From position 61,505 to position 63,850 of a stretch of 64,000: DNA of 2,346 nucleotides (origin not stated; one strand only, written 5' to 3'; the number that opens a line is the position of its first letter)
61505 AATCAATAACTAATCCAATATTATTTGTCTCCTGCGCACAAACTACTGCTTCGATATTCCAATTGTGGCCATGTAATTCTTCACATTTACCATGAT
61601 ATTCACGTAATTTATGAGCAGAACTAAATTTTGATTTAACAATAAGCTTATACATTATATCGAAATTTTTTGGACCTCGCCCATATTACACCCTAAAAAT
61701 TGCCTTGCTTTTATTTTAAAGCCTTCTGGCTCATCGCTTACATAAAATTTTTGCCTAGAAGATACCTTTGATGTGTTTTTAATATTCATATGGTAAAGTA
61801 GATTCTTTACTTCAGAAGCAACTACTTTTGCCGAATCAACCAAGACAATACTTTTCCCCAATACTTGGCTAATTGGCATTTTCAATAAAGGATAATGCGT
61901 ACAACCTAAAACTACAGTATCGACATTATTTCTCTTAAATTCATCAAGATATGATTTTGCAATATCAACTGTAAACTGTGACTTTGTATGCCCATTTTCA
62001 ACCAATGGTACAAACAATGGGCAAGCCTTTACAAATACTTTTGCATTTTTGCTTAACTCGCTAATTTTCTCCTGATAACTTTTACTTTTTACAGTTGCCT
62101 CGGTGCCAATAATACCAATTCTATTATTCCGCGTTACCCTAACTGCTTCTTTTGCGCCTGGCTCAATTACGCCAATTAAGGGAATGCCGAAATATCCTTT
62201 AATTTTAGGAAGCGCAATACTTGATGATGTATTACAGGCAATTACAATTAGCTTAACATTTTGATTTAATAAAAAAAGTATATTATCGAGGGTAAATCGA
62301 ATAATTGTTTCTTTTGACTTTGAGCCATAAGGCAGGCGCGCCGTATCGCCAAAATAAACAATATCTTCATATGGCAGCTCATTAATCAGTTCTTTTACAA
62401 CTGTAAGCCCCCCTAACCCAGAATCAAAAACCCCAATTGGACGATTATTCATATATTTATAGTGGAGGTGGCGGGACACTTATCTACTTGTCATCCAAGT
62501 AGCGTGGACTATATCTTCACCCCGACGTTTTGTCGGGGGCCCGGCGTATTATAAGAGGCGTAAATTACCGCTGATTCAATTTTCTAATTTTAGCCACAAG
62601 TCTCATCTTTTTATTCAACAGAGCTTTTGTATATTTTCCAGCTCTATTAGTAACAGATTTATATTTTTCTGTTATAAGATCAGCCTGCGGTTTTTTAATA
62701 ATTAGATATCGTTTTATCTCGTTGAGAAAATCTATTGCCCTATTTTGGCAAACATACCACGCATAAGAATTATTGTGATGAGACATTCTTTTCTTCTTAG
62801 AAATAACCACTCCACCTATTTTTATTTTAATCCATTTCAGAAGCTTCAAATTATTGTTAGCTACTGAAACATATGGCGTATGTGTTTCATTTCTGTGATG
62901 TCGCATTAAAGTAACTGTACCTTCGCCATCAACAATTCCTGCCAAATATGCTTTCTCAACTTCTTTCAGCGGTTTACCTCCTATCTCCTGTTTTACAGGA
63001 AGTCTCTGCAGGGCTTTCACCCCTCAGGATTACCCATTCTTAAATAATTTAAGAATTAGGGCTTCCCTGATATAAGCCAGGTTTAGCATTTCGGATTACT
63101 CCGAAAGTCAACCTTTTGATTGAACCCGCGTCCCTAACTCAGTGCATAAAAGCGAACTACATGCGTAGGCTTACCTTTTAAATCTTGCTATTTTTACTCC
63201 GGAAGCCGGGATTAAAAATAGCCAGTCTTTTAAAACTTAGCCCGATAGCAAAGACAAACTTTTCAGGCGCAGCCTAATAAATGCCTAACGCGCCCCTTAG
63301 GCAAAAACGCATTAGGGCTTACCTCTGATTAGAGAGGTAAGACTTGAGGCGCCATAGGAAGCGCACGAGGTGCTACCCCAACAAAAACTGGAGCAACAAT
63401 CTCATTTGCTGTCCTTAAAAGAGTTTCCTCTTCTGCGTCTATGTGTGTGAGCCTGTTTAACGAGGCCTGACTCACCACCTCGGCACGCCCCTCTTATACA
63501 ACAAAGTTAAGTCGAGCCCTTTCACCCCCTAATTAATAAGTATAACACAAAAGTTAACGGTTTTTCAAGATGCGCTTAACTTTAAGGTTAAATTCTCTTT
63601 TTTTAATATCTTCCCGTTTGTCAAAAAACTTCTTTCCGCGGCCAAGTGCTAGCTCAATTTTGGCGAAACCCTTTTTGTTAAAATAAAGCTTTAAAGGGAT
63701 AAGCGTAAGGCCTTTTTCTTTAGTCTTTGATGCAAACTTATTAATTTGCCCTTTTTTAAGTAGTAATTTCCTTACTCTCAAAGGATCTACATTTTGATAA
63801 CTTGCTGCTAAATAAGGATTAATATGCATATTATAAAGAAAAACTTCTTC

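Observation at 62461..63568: tmRNA gene split by a homing-endonuclease-bearing group I intron in its T-loop, next to smpB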

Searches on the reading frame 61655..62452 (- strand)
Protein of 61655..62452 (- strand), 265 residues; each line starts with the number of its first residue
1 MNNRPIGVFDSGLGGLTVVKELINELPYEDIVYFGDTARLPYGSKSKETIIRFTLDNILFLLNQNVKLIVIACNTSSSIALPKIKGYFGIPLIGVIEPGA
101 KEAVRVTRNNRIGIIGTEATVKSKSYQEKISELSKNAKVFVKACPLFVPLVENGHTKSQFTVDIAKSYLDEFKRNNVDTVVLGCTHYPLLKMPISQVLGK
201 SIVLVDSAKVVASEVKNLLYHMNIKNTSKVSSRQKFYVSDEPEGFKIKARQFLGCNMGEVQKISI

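Call 11: search_protein_families(library=pfam, proteins=[window:61655-62452:-], max_evalue=0.01)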
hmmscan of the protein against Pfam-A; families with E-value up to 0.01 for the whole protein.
window:61655-62452:- (265 aa): 1 family
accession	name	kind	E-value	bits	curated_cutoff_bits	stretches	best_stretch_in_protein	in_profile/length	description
PF01177.27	Asp_Glu_race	-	6.6e-21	75.5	31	1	32-213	31-209/211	Asp/Glu/Hydantoin racemase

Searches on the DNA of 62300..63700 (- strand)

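Call 4: search_rna_families(source=window, start=62300, end=63700, threshold=evalue, max_evalue=10, show_alignments=4)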
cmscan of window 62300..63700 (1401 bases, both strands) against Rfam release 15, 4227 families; matches with E-value up to 10: 3.
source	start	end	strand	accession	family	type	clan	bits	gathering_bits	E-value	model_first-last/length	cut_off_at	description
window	63117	63522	-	RF00023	tmRNA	Gene;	CL00001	113.5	47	3e-45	1-374/374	no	transfer-messenger RNA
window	62484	62661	-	RF00028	Intron_gpI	Intron;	-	24.7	50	0.00081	1-253/253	no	Group I catalytic intron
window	63001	63070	-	RF00028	Intron_gpI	Intron;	-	21.3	50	0.0089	60-147/253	no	Group I catalytic intron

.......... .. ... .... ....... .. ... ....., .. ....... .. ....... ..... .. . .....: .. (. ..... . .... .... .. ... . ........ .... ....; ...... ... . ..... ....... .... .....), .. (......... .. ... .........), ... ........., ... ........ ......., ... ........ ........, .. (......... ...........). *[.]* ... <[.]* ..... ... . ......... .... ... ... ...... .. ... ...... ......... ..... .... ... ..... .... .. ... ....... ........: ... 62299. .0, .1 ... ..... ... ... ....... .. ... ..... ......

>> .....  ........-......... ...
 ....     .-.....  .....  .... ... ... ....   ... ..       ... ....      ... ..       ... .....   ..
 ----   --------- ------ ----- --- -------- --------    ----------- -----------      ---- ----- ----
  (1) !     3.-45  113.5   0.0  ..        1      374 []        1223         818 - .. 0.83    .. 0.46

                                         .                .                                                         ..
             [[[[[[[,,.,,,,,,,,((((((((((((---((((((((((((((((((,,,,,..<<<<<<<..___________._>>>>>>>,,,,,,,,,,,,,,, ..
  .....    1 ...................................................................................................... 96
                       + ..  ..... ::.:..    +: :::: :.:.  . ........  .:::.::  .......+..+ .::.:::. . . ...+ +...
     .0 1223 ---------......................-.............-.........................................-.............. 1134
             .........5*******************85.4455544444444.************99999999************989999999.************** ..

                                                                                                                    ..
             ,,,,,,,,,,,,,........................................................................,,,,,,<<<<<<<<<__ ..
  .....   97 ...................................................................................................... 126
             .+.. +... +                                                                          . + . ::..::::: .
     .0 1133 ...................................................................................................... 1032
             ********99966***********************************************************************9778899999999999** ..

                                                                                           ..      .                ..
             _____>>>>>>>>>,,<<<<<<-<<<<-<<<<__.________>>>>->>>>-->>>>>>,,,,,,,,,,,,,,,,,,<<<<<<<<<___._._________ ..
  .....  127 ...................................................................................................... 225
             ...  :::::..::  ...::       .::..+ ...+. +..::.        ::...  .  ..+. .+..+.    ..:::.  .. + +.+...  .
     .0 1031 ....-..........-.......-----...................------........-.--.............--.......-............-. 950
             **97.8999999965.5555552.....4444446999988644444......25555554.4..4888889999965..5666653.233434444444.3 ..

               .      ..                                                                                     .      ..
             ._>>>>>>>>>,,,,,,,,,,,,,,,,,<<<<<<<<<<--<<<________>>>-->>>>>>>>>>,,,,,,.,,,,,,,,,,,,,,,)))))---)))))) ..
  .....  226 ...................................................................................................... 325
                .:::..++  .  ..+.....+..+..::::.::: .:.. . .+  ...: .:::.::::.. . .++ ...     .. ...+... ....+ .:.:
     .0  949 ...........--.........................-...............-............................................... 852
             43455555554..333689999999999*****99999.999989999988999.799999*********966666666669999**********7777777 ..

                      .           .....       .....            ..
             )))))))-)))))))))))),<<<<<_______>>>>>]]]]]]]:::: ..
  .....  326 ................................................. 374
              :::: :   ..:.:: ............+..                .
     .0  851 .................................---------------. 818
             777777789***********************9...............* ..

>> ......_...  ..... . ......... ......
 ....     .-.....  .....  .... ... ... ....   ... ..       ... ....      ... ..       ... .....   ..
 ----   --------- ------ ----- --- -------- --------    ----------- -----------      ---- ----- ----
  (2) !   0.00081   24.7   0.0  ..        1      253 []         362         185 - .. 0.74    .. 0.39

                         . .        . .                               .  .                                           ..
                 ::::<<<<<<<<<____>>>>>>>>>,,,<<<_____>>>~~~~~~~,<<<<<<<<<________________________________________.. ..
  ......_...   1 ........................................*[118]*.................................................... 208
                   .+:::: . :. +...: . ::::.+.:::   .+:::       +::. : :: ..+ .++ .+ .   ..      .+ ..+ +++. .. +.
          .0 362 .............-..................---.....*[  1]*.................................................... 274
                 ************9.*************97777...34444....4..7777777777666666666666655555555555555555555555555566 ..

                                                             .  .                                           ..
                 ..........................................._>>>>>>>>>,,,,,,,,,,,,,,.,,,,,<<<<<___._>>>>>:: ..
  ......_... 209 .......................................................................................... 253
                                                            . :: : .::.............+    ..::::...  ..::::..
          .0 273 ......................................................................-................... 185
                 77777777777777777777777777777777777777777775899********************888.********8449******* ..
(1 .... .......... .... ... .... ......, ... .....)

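Call 18: search_rna_families(sources=[L001, L002, L003, L004, L005, L006, L007, L008, L009, L010, L011, L012, L013, L014, L015, L016, L017, L018, L019, L020], threshold=gathering)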
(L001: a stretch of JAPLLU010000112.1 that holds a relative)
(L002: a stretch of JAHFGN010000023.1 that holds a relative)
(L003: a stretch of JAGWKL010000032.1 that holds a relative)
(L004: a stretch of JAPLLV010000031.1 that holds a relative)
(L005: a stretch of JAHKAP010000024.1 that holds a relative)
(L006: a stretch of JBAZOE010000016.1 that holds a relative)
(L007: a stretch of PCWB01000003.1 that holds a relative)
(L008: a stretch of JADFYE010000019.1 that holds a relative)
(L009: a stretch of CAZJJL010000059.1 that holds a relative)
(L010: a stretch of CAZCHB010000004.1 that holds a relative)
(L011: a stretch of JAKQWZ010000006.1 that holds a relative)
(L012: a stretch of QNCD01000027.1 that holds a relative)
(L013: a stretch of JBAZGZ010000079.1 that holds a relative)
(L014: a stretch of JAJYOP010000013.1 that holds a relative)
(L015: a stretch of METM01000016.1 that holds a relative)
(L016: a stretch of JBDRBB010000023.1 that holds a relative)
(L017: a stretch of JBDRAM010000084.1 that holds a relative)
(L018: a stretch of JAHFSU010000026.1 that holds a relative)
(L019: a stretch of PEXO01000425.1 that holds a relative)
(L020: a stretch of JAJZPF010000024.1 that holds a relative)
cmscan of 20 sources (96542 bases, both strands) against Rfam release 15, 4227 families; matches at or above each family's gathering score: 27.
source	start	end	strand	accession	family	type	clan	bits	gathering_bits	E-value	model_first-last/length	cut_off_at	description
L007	1988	2392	+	RF00023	tmRNA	Gene;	CL00001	145.2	47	8.6e-57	1-374/374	no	transfer-messenger RNA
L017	1965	2352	+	RF00023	tmRNA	Gene;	CL00001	138.5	47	6.2e-54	1-374/374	no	transfer-messenger RNA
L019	1544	1895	+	RF00023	tmRNA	Gene;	CL00001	137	47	2.5e-53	1-374/374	no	transfer-messenger RNA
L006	8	389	+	RF00023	tmRNA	Gene;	CL00001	127.6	47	2.3e-49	1-374/374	no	transfer-messenger RNA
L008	1990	2353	+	RF00023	tmRNA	Gene;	CL00001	126.3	47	8.2e-49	1-374/374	no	transfer-messenger RNA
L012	1978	2367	+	RF00023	tmRNA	Gene;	CL00001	124.5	47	5e-48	1-374/374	no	transfer-messenger RNA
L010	1970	2349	+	RF00023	tmRNA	Gene;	CL00001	121.9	47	6.2e-47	1-374/374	no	transfer-messenger RNA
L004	1934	2346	+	RF00023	tmRNA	Gene;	CL00001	120.4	47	2.6e-46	1-374/374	no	transfer-messenger RNA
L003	1941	2350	+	RF00023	tmRNA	Gene;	CL00001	119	47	1e-45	1-374/374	no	transfer-messenger RNA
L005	1979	2361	+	RF00023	tmRNA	Gene;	CL00001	118.7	47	1.4e-45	1-374/374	no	transfer-messenger RNA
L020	1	344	+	RF00023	tmRNA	Gene;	CL00001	111.6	47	1.3e-42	11-374/374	5'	transfer-messenger RNA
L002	1964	2355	+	RF00023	tmRNA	Gene;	CL00001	103.4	47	4e-39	1-374/374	no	transfer-messenger RNA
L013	1952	2337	+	RF00023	tmRNA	Gene;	CL00001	102.4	47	1e-38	1-374/374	no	transfer-messenger RNA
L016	2030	2347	+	RF00023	tmRNA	Gene;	CL00001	101.6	47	2.2e-38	1-374/374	no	transfer-messenger RNA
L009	1952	2348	+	RF00023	tmRNA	Gene;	CL00001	101.2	47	3.5e-38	1-374/374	no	transfer-messenger RNA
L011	1965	2344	+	RF00023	tmRNA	Gene;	CL00001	100.5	47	6.6e-38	1-374/374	no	transfer-messenger RNA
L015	1952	2343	+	RF00023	tmRNA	Gene;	CL00001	93.9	47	3.9e-35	1-374/374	no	transfer-messenger RNA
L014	1951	2334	+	RF00023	tmRNA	Gene;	CL00001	91.7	47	3.5e-34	1-374/374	no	transfer-messenger RNA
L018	2019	2344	+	RF00023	tmRNA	Gene;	CL00001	91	47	6.6e-34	1-374/374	no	transfer-messenger RNA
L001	1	244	+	RF00023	tmRNA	Gene;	CL00001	63.2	47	3.7e-22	96-374/374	5'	transfer-messenger RNA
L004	121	201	-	RF00005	tRNA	Gene; tRNA;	CL00001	56.9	29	2e-09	1-71/71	no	tRNA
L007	262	342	-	RF00005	tRNA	Gene; tRNA;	CL00001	56.8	29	2e-09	1-71/71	no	tRNA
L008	1062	1143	-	RF00005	tRNA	Gene; tRNA;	CL00001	56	29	3.3e-09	1-71/71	no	tRNA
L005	365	445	-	RF00005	tRNA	Gene; tRNA;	CL00001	55.2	29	5.5e-09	1-71/71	no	tRNA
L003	198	279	-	RF00005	tRNA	Gene; tRNA;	CL00001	54.2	29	1e-08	1-71/71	no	tRNA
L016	4169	4255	+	RF00005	tRNA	Gene; tRNA;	CL00001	53.4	29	1.8e-08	1-71/71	no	tRNA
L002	1300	1383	-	RF00005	tRNA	Gene; tRNA;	CL00001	48.7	29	3.5e-07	1-71/71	no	tRNA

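Call 19: search_rna_families(sources=[L021, L022, L024, L023, L027, L028, L031, L034, L047, L052, L056, L060, L061, L063, L066, L067, L068, L075, L077, L073], threshold=gathering)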
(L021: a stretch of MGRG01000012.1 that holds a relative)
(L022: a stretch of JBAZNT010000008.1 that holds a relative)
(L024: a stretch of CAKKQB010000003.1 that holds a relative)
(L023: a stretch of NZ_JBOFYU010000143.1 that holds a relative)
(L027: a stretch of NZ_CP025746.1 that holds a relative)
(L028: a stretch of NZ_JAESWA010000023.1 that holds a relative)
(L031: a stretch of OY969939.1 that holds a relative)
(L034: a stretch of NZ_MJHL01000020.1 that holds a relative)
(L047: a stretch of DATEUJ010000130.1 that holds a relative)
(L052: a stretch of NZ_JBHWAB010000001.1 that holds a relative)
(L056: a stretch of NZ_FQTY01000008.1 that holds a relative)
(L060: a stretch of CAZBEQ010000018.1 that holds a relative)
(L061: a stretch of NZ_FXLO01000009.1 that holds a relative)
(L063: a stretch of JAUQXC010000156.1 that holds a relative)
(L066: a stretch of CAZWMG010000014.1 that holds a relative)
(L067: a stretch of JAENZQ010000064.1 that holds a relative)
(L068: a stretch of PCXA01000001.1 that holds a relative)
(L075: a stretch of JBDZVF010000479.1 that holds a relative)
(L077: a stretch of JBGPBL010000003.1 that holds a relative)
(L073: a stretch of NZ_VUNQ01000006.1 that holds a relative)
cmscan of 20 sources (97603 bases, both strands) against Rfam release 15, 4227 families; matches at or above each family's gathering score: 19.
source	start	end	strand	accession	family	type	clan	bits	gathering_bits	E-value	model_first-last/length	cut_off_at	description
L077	1732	2062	+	RF00023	tmRNA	Gene;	CL00001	188.8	47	3.3e-75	1-374/374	no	transfer-messenger RNA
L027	4011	4360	-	RF00023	tmRNA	Gene;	CL00001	174.9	47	2.5e-69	1-374/374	no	transfer-messenger RNA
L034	3234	3570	-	RF00023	tmRNA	Gene;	CL00001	155.7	47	3.1e-61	1-374/374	no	transfer-messenger RNA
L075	1635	1964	+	RF00023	tmRNA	Gene;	CL00001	149.2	47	1.8e-58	1-374/374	no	transfer-messenger RNA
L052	3250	3584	-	RF00023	tmRNA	Gene;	CL00001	148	47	5.7e-58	1-374/374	no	transfer-messenger RNA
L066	569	952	+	RF00023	tmRNA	Gene;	CL00001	147.5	47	9.8e-58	1-374/374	no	transfer-messenger RNA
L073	3212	3539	-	RF00023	tmRNA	Gene;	CL00001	140.5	47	8.4e-55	1-374/374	no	transfer-messenger RNA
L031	3243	3569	-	RF00023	tmRNA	Gene;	CL00001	129.3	47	4.5e-50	1-374/374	no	transfer-messenger RNA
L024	1938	2348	+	RF00023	tmRNA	Gene;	CL00001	124.1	47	7.4e-48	1-374/374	no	transfer-messenger RNA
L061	3225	3559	-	RF00023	tmRNA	Gene;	CL00001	123.3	47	1.6e-47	1-374/374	no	transfer-messenger RNA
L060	3361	3758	-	RF00023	tmRNA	Gene;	CL00001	112.9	47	3.9e-43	1-374/374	no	transfer-messenger RNA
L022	1947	2361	+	RF00023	tmRNA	Gene;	CL00001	112.6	47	5.3e-43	1-374/374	no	transfer-messenger RNA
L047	3061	3424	-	RF00023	tmRNA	Gene;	CL00001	112.4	47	6.3e-43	1-374/374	no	transfer-messenger RNA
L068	1841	2177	+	RF00023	tmRNA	Gene;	CL00001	112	47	9e-43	1-374/374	no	transfer-messenger RNA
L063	3059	3417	-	RF00023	tmRNA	Gene;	CL00001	110.1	47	5.7e-42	1-374/374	no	transfer-messenger RNA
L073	224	429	-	RF00230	T-box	Cis-reg; leader;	-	102.5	93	2.7e-21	1-219/219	no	T-box leader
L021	2025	2344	+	RF00023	tmRNA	Gene;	CL00001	95.6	47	8.1e-36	1-374/374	no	transfer-messenger RNA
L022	141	222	-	RF00005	tRNA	Gene; tRNA;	CL00001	51.9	29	4.7e-08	1-71/71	no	tRNA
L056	2911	2982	-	RF00029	Intron_gpII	Intron;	-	41.3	40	0.00017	1-77/77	no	Group II catalytic intron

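Call 55: search_rna_families(sources=[L030, L033, L036, L037, L038, L039, L041, L044, L046, L049, L054, L058, L062, L064, L072, L079, L028, L023, L001, L020], threshold=gathering)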
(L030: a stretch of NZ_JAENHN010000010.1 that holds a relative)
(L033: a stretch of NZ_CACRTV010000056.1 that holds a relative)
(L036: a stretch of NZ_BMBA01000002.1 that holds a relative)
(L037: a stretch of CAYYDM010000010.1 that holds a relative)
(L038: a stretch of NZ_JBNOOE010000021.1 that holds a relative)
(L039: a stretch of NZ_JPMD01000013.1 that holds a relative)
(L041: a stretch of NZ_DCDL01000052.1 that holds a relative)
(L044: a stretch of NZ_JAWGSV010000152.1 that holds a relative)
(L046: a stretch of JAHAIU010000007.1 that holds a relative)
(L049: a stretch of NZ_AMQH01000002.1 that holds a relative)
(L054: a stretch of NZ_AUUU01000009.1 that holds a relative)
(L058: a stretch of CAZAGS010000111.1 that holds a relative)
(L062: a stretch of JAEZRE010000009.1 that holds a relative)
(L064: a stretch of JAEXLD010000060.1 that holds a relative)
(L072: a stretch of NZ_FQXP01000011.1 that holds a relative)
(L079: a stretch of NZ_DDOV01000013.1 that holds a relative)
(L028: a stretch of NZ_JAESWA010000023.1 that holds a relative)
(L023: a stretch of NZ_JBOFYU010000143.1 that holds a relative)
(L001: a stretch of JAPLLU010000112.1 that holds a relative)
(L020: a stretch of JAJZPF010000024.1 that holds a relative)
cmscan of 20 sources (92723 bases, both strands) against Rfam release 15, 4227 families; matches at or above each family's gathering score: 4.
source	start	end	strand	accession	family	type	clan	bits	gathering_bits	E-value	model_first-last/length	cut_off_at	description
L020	1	344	+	RF00023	tmRNA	Gene;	CL00001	111.6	47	1.3e-42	11-374/374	5'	transfer-messenger RNA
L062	3340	3687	-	RF00023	tmRNA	Gene;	CL00001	64.5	47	1e-22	62-374/374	5'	transfer-messenger RNA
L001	1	244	+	RF00023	tmRNA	Gene;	CL00001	63.2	47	3.6e-22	96-374/374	5'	transfer-messenger RNA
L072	3937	4030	-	RF01998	group-II-D1D4-1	Intron;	CL00102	47.3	35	3.1e-05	1-84/84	no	Group II catalytic intron D1-D4-1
